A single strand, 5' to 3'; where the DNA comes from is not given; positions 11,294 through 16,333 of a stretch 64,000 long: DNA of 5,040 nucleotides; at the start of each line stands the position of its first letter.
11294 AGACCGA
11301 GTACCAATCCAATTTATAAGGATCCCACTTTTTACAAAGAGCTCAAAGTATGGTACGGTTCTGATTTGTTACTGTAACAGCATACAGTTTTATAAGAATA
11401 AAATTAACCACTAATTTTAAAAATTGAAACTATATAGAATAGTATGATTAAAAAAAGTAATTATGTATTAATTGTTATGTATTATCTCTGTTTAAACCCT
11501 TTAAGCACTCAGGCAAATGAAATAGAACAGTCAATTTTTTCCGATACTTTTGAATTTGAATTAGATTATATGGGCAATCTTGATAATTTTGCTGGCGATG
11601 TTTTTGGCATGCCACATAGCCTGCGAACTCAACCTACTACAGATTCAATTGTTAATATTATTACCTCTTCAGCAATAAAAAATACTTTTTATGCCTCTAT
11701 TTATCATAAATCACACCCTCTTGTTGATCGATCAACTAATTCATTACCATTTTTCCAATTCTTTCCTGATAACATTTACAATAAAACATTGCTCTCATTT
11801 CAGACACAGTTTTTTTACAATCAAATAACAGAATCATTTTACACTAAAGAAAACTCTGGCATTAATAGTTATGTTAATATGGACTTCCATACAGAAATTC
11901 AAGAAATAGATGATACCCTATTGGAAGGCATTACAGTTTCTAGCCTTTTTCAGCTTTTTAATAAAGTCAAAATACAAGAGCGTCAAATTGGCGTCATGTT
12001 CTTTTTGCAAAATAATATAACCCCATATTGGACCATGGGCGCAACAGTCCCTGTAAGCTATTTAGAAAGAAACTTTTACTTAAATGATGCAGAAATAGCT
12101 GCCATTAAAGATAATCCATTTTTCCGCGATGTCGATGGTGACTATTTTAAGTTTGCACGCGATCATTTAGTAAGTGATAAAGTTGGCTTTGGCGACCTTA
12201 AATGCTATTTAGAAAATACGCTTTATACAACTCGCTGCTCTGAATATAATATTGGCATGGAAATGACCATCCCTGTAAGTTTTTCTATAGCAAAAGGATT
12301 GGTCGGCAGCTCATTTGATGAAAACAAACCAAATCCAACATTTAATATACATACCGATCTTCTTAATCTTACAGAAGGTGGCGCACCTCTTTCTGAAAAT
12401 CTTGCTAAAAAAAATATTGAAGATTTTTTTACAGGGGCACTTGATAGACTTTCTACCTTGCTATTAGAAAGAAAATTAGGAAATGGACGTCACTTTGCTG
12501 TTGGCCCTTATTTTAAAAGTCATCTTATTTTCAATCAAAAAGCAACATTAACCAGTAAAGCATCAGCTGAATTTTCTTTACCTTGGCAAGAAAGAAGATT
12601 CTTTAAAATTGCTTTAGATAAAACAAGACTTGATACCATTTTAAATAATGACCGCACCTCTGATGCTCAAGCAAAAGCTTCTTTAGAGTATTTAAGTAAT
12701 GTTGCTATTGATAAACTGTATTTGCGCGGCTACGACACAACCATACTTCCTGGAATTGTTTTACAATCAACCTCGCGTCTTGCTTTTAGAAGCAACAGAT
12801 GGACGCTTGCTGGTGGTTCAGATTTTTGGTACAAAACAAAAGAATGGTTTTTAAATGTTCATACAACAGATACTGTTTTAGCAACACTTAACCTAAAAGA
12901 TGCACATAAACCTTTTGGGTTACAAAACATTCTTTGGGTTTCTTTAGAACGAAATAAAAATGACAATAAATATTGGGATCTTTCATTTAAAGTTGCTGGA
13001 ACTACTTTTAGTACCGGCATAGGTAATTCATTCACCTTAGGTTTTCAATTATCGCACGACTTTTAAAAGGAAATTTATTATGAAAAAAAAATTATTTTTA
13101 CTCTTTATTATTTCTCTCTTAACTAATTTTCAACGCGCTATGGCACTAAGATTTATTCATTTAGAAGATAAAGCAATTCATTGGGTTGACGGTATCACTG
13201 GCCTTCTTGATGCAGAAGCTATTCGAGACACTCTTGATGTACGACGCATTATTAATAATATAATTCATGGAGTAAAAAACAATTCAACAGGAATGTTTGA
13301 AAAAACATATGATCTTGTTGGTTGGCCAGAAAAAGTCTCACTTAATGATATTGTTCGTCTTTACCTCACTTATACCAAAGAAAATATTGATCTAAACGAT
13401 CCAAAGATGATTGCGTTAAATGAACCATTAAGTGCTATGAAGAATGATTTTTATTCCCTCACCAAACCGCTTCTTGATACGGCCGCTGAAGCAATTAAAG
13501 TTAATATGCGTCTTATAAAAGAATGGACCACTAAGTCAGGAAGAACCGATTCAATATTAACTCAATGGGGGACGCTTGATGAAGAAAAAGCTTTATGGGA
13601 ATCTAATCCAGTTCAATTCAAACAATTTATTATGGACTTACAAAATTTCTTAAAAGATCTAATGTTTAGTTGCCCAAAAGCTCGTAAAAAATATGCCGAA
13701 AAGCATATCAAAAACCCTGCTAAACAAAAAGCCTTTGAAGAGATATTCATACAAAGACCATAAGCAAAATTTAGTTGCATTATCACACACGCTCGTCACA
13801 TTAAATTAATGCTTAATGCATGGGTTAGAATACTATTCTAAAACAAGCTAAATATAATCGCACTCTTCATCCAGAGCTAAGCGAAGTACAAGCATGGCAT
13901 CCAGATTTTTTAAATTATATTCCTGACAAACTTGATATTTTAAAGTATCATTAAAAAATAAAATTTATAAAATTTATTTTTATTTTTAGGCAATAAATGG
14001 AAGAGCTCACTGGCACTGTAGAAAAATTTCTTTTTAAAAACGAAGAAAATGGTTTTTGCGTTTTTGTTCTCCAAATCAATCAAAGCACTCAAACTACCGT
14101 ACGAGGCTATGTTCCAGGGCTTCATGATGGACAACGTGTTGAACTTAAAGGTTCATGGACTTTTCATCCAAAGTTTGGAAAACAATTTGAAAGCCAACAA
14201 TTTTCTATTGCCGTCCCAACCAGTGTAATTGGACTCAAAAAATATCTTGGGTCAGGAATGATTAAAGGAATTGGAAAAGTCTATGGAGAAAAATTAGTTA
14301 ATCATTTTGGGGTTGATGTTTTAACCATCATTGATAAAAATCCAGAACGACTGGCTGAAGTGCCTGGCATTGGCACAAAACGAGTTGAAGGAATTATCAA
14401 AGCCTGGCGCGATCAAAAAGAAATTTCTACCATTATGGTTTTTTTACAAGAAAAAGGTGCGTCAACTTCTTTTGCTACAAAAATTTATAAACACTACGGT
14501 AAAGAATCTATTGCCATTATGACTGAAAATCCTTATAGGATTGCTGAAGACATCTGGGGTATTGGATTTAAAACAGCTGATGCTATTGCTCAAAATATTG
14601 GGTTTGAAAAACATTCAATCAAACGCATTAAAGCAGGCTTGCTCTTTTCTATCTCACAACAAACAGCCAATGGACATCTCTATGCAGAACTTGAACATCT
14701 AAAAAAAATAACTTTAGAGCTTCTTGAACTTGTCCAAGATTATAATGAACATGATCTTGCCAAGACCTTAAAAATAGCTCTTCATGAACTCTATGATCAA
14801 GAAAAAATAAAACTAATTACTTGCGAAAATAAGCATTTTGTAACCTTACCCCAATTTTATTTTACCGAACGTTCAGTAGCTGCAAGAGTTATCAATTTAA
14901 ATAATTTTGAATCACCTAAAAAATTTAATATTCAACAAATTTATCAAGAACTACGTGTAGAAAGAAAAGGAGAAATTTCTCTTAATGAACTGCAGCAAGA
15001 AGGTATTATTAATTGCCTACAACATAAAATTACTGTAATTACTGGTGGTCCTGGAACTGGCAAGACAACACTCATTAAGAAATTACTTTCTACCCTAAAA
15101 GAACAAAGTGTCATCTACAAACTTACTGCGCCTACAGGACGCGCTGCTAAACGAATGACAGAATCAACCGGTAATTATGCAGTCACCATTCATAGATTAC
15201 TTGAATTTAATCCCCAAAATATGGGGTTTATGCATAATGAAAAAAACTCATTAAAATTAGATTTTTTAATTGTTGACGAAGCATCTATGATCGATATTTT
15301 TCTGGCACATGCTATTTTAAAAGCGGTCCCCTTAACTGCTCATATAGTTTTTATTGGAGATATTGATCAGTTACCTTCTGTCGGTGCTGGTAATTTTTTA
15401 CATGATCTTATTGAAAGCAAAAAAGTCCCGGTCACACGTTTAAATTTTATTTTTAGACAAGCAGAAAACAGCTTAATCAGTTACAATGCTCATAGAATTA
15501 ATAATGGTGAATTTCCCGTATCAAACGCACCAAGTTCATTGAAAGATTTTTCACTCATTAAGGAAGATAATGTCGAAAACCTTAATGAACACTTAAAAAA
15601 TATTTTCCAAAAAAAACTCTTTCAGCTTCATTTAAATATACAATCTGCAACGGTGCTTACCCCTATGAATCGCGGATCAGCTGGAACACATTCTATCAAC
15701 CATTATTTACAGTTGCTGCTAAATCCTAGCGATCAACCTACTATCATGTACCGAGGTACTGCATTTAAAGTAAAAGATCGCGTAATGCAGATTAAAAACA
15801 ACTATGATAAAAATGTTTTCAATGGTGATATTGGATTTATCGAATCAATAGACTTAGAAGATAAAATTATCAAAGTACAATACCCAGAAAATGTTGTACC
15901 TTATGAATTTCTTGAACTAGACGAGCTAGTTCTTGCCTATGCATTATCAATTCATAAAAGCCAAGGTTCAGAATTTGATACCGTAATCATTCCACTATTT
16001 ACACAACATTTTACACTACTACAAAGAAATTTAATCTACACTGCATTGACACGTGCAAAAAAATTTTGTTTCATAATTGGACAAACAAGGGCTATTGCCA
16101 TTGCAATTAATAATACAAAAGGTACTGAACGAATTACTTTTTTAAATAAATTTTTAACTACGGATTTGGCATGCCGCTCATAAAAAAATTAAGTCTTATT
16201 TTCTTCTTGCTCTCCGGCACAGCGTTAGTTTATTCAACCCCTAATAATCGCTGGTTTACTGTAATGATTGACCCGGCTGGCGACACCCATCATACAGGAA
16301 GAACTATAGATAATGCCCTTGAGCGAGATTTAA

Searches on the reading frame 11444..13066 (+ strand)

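Call 6: search_protein_families(library=pfam, proteins=[window:11444-13066:+], max_evalue=0.01)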
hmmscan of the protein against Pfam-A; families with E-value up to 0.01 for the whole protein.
window:11444-13066:+ (540 aa): 0 families

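Call 55: search_protein_families(library=ncbifam, proteins=[window:11444-13066:+], max_evalue=0.1)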
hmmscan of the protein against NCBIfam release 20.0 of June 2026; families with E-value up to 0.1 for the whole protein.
window:11444-13066:+ (540 aa): 1 family
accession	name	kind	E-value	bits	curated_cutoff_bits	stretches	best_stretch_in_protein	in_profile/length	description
NF009897.0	PRK13357.1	equivalog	0.011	14.5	307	1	122-182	220-282/358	branched-chain amino acid aminotransferase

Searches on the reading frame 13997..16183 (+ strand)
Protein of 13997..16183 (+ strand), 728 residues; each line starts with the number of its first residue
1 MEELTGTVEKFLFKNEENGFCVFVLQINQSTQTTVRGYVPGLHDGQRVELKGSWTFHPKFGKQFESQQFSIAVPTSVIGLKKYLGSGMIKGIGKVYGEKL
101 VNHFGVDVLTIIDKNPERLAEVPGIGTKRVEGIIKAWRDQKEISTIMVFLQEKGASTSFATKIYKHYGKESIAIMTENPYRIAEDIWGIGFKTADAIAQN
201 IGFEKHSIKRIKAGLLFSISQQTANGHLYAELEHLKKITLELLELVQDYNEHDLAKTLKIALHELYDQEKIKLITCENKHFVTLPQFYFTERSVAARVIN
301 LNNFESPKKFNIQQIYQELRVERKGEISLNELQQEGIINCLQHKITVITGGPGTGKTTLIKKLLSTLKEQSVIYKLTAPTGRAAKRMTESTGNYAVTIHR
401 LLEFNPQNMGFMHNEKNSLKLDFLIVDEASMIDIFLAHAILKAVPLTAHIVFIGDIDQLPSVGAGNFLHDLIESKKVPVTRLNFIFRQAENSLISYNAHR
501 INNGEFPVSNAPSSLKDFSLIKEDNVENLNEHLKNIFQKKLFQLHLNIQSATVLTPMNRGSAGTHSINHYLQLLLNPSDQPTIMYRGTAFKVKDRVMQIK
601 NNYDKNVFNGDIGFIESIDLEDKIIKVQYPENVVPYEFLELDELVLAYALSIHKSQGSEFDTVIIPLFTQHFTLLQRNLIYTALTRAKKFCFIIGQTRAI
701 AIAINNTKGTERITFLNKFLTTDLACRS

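Call 6: search_protein_families(library=pfam, proteins=[window:13997-16183:+], max_evalue=0.01)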
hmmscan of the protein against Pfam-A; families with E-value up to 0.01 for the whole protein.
window:13997-16183:+ (728 aa): 29 families (the best 25 are shown)
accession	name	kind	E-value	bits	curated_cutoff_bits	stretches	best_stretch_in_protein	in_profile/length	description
PF13245.12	AAA_19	-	1.3e-41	142.3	25.1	1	333-463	1-133/134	AAA domain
PF14490.11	HHH_RecD2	-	3.5e-37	126.7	27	1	140-229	2-92/92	ATP-dependent RecD2 DNA helicase HHH domain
PF13604.12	AAA_30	-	3.4e-35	121.9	27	1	329-516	2-181/191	AAA domain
PF23139.1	OB_YrrC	-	1.8e-22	79.5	27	1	1-74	1-76/76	ATP-dependent DNA helicase YrrC, OB-fold domain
PF18335.7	SH3_13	-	5.2e-21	74.6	41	1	567-629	1-65/65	ATP-dependent RecD-like DNA helicase SH3 domain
PF13538.12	UvrD_C_2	-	2.2e-18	66.3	27.4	1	646-693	1-51/52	UvrD-like helicase C-terminal domain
PF01443.25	Viral_helicase1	-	3.3e-13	50.4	21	2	346-474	1-113/228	Viral superfamily 1 RNA helicase core domain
PF14520.12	HHH_5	-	4.9e-11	43.4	27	1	89-139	7-57/57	Helix-hairpin-helix domain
PF13086.12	AAA_11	-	1.2e-09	38.8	27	1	329-377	2-45/257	AAA domain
PF13401.12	AAA_22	-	8e-08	33.1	27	1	343-432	5-96/130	AAA domain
PF05127.21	NAT10_TcmA_helicase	-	3.4e-06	27.5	22.7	1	347-445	1-114/176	RNA cytidine acetyltransferase NAT10/TcmA, helicase domain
PF03266.21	NTPase_1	-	1.3e-05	25.5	23.9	1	347-374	3-30/168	NTPase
PF09848.15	SLFN-g3_helicase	-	2.4e-05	24.3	24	1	344-430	2-89/354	Schlafen group 3, DNA/RNA helicase domain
PF07728.20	AAA_5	-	8.5e-05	23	22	1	347-494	3-111/139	AAA domain (dynein-related subfamily)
PF02689.20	Herpes_Helicase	-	0.00015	20.3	27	0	293-407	19-122/808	Helicase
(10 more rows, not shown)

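Call 71: find_encoding_contigs(protein=window:13997-16183:+, flank=10000, max_places=6)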
Protein window:13997-16183:+ (728 aa): 3 contigs read that carry it; 1 place shown.
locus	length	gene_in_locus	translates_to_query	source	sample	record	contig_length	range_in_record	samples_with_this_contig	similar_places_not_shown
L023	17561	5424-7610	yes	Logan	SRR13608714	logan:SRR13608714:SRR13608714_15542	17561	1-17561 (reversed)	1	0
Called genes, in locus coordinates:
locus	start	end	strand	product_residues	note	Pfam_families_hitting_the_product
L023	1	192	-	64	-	?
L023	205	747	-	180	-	PF00213:OSCP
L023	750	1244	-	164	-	-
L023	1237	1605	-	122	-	-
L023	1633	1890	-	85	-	PF00137:ATP-synt_C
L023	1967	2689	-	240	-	PF01712:dNK, PF13238:AAA_18, PF02223:Thymidylate_kin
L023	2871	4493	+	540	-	-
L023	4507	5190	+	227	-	-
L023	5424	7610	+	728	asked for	PF23139:OB_YrrC, PF14520:HHH_5, PF14490:HHH_RecD2, PF13086:AAA_11 (weak), PF13245:AAA_19, PF13604:AAA_30, PF18335:SH3_13, PF13538:UvrD_C_2, +5 more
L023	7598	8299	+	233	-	PF01520:Amidase_3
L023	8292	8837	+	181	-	-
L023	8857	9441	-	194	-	-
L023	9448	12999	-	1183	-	PF00924:MS_channel_2nd, PF21082:MS_channel_3rd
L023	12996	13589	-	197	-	-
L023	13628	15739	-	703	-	PF01432:Peptidase_M3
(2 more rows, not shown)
